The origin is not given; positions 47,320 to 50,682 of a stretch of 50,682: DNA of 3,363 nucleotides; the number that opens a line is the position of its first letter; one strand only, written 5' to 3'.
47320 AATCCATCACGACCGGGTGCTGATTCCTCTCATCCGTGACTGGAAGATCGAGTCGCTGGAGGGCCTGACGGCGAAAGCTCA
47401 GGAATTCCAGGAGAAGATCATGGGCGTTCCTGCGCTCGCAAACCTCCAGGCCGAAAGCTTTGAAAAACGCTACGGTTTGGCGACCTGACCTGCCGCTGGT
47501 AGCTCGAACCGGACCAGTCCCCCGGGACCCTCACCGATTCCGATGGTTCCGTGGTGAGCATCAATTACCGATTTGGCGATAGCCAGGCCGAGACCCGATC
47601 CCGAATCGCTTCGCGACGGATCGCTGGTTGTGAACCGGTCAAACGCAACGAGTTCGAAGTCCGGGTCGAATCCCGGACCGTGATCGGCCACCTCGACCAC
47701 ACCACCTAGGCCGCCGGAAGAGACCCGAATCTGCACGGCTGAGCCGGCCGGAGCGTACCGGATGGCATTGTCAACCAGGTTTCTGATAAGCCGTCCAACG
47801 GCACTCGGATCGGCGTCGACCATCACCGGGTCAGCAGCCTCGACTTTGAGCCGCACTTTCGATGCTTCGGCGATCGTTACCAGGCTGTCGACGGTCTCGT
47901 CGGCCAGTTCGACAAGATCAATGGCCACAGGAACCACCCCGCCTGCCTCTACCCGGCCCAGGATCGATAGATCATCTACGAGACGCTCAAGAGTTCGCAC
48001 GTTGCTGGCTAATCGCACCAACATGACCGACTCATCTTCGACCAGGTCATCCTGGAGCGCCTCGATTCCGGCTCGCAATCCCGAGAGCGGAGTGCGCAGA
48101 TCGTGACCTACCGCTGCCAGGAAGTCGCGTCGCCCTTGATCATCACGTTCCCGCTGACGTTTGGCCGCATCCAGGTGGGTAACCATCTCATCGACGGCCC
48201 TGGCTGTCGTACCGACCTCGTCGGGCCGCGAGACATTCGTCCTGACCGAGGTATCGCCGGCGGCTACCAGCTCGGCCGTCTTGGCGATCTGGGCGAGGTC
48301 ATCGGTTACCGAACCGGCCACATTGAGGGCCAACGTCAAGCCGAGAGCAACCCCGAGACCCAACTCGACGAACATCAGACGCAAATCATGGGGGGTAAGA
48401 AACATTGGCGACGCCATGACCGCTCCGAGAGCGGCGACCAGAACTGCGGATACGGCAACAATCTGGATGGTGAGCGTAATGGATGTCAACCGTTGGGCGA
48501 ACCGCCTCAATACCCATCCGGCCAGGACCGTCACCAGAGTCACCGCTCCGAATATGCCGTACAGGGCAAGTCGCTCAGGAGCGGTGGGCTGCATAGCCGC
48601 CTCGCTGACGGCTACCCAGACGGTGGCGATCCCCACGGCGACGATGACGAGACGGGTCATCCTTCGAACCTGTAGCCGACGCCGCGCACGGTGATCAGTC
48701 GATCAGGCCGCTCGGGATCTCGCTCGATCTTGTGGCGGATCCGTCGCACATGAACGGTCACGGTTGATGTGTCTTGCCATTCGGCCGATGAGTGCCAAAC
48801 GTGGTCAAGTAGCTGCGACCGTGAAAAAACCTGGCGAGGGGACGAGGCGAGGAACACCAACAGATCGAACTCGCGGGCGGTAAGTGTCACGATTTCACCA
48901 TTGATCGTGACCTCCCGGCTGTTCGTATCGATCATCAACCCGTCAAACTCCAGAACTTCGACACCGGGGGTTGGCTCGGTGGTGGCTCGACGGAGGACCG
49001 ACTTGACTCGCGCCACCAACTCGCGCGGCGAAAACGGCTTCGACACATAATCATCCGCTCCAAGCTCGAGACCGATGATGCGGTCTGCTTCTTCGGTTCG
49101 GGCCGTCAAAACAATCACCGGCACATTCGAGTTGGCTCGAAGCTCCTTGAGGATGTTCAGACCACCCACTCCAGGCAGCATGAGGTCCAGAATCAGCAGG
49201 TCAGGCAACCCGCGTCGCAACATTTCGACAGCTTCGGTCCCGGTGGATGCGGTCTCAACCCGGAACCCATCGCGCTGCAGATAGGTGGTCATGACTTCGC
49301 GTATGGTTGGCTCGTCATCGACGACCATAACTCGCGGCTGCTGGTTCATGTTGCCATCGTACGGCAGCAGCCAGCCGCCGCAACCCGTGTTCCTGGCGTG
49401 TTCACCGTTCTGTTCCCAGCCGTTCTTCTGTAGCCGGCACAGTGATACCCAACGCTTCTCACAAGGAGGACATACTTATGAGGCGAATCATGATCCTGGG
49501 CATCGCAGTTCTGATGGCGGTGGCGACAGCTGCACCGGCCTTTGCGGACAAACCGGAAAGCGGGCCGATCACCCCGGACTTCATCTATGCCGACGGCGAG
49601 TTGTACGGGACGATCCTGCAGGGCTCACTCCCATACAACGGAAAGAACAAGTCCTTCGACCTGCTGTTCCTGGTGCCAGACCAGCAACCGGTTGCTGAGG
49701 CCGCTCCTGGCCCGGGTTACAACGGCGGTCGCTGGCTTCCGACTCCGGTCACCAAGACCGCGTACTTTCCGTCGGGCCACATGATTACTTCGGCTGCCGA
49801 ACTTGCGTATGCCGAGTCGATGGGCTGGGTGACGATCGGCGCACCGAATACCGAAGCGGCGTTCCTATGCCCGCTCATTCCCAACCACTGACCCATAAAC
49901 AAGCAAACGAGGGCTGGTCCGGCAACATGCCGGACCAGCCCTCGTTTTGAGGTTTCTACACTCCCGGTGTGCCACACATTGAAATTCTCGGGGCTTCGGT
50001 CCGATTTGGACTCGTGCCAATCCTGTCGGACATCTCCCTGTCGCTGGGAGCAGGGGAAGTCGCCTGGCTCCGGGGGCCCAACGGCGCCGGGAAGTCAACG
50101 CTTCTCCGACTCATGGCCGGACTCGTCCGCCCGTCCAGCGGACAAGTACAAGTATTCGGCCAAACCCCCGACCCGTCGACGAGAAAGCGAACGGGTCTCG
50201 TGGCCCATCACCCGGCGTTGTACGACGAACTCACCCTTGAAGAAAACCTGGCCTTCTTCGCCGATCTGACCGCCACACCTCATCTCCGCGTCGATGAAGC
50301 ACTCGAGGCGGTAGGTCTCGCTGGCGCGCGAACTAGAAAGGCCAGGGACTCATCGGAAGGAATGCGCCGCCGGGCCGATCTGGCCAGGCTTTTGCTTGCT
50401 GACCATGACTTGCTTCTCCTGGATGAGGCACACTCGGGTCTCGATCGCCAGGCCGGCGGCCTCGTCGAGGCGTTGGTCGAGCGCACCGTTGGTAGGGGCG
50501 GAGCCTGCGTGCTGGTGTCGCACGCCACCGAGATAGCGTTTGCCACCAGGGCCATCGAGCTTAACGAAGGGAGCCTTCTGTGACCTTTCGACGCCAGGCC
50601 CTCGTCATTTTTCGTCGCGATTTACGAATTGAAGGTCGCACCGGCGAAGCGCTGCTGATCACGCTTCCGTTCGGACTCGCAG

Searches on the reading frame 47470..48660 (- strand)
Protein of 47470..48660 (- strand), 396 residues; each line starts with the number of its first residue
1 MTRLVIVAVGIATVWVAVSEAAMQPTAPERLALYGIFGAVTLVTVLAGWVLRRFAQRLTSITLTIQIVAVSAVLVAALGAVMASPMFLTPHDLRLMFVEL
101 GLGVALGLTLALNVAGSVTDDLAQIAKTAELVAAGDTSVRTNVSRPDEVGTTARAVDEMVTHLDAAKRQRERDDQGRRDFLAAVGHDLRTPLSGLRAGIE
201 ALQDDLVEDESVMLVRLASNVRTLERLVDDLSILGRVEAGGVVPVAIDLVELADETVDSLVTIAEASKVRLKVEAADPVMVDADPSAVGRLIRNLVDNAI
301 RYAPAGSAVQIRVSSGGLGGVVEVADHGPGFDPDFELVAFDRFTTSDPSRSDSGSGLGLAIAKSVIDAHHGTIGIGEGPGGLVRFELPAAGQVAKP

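Call 42: search_protein_families(library=pfam, proteins=[window:47470-48660:-], max_evalue=0.01)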
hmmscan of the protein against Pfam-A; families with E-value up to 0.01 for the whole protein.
window:47470-48660:- (396 aa): 4 families
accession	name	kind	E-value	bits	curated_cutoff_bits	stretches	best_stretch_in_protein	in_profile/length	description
PF02518.31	HATPase_c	-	1.7e-22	80.4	26.4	1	284-389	2-109/111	Histidine kinase-, DNA gyrase B-, and HSP90-like ATPase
PF00512.31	HisKA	-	2.7e-12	47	26.9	1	177-240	2-66/66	His Kinase A (phospho-acceptor) domain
PF00672.30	HAMP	-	1.8e-08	35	25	1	115-164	3-52/53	HAMP domain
PF13581.12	HATPase_c_2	-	5.2e-06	26.9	27.4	1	296-369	40-112/127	Histidine kinase-like ATPase domain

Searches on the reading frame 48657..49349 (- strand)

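Call 42: search_protein_families(library=pfam, proteins=[window:48657-49349:-], max_evalue=0.01)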
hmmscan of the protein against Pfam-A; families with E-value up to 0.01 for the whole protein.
window:48657-49349:- (230 aa): 2 families
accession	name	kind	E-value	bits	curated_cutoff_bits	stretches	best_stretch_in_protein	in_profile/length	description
PF00072.30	Response_reg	-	3.2e-33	114.7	30.2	1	7-116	1-111/111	Response regulator receiver domain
PF00486.34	Trans_reg_C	-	3.7e-26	91.4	26.2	1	152-228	2-77/77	Transcriptional regulatory protein, C terminal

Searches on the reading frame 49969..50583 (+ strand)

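Call 42: search_protein_families(library=pfam, proteins=[window:49969-50583:+], max_evalue=0.01)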
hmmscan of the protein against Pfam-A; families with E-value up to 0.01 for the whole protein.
window:49969-50583:+ (204 aa): 7 families
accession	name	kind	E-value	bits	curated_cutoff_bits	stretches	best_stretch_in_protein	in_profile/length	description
PF00005.33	ABC_tran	-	4e-29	102.4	25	1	19-154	1-135/137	ABC transporter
PF13304.12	AAA_21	-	1.9e-06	28.6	27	1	36-96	6-72/304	AAA domain, putative AbiEii toxin, Type IV TA system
PF13191.12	AAA_16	-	0.00041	21.3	32.6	1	27-172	22-158/167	AAA ATPase domain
PF13401.12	AAA_22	-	0.00056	20.7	27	1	34-172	10-107/130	AAA domain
PF13604.12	AAA_30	-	0.00079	19.6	27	1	30-156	19-99/191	AAA domain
PF25199.1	nSTAND_NTPase5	-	0.0081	16.4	34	0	27-63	39-74/145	Novel STAND NTPase 5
PF13555.12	AAA_29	-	0.0099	16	27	0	31-53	24-46/61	P-loop containing region of AAA domain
